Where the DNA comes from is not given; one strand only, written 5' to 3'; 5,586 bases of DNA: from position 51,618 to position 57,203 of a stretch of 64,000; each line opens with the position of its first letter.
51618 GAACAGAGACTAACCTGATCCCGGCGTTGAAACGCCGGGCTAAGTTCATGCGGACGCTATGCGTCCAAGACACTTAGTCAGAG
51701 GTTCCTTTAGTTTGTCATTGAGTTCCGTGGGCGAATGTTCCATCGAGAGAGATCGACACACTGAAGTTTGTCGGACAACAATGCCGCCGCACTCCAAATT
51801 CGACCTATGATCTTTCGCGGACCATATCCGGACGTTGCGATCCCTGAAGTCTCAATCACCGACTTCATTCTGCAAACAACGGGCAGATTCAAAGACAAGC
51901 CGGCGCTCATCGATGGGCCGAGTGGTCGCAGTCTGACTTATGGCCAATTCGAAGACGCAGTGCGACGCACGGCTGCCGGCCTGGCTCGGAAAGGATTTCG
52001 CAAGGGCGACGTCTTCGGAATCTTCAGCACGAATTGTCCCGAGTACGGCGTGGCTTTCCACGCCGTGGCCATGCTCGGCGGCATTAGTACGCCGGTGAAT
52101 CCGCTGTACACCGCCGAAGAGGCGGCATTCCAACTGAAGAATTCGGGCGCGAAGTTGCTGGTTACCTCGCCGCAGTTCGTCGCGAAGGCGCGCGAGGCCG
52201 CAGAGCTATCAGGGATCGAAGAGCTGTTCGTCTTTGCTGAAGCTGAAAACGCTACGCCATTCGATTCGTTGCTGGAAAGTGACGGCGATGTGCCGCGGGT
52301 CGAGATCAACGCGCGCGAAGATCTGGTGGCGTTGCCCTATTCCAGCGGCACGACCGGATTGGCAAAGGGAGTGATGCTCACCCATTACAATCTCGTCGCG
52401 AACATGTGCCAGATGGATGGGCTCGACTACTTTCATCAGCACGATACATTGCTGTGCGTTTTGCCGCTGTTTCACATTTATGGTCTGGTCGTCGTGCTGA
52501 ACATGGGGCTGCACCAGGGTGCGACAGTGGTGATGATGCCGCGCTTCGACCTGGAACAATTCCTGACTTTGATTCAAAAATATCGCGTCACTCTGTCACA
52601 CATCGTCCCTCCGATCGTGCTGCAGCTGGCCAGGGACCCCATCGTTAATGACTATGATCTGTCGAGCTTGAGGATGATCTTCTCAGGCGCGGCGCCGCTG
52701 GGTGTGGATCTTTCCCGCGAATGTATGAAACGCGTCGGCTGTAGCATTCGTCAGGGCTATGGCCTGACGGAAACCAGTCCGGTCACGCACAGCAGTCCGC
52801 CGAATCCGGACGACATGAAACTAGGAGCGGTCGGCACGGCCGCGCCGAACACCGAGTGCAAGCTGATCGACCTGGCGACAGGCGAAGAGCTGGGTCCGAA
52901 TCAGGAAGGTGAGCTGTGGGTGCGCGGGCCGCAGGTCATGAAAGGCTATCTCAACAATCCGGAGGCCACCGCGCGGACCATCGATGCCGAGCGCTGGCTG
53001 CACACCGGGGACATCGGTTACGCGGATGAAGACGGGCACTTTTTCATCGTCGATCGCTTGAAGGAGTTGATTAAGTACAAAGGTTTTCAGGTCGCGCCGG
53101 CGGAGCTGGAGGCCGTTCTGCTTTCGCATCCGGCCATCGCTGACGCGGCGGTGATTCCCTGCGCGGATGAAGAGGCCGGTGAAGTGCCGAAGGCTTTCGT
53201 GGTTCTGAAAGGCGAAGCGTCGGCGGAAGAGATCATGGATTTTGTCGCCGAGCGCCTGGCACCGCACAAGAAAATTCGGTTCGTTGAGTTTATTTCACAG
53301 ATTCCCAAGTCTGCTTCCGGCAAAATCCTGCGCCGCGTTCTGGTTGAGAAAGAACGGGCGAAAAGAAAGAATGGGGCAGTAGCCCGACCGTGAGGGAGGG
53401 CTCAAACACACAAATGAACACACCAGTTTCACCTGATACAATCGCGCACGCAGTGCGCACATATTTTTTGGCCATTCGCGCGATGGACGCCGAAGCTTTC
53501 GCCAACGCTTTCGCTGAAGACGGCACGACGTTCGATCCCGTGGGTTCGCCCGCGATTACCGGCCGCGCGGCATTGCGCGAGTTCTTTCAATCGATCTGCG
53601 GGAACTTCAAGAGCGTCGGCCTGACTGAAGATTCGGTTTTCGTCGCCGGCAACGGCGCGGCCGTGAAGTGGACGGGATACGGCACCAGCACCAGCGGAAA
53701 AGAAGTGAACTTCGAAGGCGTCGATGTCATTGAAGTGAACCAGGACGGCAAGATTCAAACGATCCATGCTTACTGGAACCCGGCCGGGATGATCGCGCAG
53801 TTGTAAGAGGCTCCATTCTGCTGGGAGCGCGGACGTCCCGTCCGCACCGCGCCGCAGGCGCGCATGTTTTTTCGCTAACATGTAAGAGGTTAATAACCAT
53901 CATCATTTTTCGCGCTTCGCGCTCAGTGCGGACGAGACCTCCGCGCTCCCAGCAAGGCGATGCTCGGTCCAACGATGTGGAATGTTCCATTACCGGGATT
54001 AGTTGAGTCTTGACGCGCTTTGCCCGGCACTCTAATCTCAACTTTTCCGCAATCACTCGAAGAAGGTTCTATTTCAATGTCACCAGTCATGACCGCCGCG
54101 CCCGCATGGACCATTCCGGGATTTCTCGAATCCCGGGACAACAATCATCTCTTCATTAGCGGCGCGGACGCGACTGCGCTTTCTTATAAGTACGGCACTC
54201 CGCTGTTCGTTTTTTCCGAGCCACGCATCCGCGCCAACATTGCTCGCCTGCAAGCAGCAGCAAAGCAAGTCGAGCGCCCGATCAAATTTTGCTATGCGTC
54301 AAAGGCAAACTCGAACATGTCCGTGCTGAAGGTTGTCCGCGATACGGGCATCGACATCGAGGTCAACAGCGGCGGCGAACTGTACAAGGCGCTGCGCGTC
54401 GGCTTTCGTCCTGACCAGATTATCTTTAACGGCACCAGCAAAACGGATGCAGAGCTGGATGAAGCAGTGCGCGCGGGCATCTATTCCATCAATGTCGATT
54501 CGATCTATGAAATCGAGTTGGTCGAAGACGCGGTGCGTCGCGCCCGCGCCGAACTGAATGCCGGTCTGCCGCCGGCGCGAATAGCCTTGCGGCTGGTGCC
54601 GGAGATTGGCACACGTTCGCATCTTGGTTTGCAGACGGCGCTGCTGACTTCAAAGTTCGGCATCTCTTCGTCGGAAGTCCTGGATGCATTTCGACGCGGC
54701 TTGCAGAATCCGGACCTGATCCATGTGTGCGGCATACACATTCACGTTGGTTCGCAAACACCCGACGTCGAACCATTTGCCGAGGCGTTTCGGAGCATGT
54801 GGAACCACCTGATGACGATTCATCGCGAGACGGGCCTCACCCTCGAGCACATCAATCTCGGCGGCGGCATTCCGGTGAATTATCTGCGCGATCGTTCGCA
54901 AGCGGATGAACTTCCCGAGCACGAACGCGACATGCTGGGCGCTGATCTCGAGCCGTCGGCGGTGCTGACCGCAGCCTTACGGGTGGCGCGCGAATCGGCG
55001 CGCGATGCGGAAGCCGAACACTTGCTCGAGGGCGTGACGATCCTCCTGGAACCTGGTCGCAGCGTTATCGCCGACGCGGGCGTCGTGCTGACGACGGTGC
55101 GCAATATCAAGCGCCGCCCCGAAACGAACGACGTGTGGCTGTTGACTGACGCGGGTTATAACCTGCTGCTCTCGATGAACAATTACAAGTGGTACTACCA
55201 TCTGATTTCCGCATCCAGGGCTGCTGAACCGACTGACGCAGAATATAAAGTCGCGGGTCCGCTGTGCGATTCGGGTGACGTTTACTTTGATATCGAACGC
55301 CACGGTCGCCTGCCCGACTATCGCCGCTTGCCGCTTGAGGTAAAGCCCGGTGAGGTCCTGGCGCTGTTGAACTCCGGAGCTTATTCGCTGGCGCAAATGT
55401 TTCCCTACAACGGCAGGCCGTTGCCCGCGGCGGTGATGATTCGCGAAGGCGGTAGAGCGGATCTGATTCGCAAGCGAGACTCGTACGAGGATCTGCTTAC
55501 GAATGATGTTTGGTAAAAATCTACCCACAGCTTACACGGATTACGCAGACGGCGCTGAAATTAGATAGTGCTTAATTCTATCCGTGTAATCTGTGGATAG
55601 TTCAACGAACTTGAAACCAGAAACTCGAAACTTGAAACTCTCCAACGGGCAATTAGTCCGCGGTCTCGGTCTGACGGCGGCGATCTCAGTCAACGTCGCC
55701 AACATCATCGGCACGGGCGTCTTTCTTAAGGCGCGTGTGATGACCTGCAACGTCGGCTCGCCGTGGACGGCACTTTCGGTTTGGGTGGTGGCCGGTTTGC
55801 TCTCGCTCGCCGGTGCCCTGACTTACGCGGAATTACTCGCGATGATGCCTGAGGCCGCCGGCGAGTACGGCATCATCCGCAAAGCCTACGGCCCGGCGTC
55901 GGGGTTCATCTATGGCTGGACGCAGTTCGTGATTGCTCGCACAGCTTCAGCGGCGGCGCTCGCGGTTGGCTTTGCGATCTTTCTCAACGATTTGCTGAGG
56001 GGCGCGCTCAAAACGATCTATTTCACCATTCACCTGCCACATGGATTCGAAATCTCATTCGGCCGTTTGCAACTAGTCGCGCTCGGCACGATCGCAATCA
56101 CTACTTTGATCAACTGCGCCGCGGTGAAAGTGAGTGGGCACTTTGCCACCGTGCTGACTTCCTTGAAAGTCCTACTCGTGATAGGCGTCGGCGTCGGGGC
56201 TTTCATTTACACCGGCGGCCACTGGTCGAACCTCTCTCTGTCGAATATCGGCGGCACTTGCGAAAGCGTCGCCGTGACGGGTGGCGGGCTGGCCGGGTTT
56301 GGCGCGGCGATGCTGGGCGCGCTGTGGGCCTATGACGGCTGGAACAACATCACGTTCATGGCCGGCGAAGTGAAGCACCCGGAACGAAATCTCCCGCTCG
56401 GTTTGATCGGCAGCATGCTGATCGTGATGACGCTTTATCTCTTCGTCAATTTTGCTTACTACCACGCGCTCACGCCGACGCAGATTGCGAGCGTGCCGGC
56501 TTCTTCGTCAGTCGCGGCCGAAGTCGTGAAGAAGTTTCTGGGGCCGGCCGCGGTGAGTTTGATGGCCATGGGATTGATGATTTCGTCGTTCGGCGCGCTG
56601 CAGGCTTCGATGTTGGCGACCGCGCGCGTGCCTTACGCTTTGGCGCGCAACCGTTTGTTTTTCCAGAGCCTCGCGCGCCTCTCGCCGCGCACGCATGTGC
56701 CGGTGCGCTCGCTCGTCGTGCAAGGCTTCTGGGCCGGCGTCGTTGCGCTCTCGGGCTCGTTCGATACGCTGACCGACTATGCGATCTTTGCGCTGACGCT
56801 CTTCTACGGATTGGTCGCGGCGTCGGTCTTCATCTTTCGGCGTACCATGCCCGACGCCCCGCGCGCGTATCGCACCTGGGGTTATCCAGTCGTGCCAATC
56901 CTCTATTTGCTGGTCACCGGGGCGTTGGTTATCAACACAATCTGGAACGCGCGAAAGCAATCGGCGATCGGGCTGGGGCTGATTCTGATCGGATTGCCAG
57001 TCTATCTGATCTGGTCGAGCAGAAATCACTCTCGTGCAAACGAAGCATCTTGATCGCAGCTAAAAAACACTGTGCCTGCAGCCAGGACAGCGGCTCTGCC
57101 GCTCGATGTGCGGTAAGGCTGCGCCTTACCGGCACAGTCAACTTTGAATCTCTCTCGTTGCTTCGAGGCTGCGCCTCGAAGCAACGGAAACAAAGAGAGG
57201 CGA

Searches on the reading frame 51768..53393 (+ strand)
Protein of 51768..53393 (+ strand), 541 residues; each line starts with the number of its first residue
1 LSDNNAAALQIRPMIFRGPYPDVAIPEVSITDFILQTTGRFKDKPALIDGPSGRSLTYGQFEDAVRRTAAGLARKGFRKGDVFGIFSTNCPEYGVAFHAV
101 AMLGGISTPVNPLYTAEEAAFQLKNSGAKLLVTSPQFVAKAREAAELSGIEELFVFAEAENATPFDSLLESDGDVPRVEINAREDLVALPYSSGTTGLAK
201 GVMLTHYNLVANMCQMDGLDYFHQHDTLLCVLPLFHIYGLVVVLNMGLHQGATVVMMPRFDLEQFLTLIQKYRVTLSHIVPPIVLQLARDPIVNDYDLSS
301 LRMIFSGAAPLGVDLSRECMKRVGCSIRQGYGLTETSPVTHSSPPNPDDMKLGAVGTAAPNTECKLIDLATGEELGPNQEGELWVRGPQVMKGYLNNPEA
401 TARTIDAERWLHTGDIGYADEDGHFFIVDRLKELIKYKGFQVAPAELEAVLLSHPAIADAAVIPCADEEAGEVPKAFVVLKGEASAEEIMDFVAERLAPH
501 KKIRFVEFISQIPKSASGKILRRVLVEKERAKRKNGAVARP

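Call 56: search_protein_families(library=pfam, proteins=[window:51768-53393:+], max_evalue=0.00001)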
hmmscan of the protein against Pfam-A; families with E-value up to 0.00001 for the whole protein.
window:51768-53393:+ (541 aa): 2 families
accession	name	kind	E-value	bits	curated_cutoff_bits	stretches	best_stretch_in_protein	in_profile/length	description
PF00501.34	AMP-binding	-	1.1e-102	344.1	29.9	1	39-395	6-384/384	AMP-binding enzyme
PF13193.12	AMP-binding_C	-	5.6e-21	75.7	24.5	1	446-519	1-76/76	AMP-binding enzyme C-terminal domain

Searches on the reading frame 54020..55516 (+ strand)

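Call 56: search_protein_families(library=pfam, proteins=[window:54020-55516:+], max_evalue=0.00001)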
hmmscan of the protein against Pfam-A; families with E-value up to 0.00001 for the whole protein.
window:54020-55516:+ (498 aa): 2 families
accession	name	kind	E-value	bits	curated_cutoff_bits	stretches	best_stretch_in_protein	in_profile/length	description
PF02784.22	Orn_Arg_deC_N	-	4.9e-45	154.3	23.4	1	75-351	6-247/247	Pyridoxal-dependent decarboxylase, pyridoxal binding domain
PF00278.28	Orn_DAP_Arg_deC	-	4.5e-12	46.5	23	1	296-453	5-95/95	Pyridoxal-dependent decarboxylase, C-terminal sheet domain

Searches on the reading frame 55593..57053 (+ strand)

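Call 56: search_protein_families(library=pfam, proteins=[window:55593-57053:+], max_evalue=0.00001)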
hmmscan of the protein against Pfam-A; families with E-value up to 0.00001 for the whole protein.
window:55593-57053:+ (486 aa): 2 families
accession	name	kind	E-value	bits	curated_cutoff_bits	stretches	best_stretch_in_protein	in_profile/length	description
PF13520.12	AA_permease_2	-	2.5e-48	165.5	27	1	26-457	2-412/427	Amino acid permease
PF00324.27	AA_permease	-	1.9e-32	113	24.6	1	32-447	4-418/470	Amino acid permease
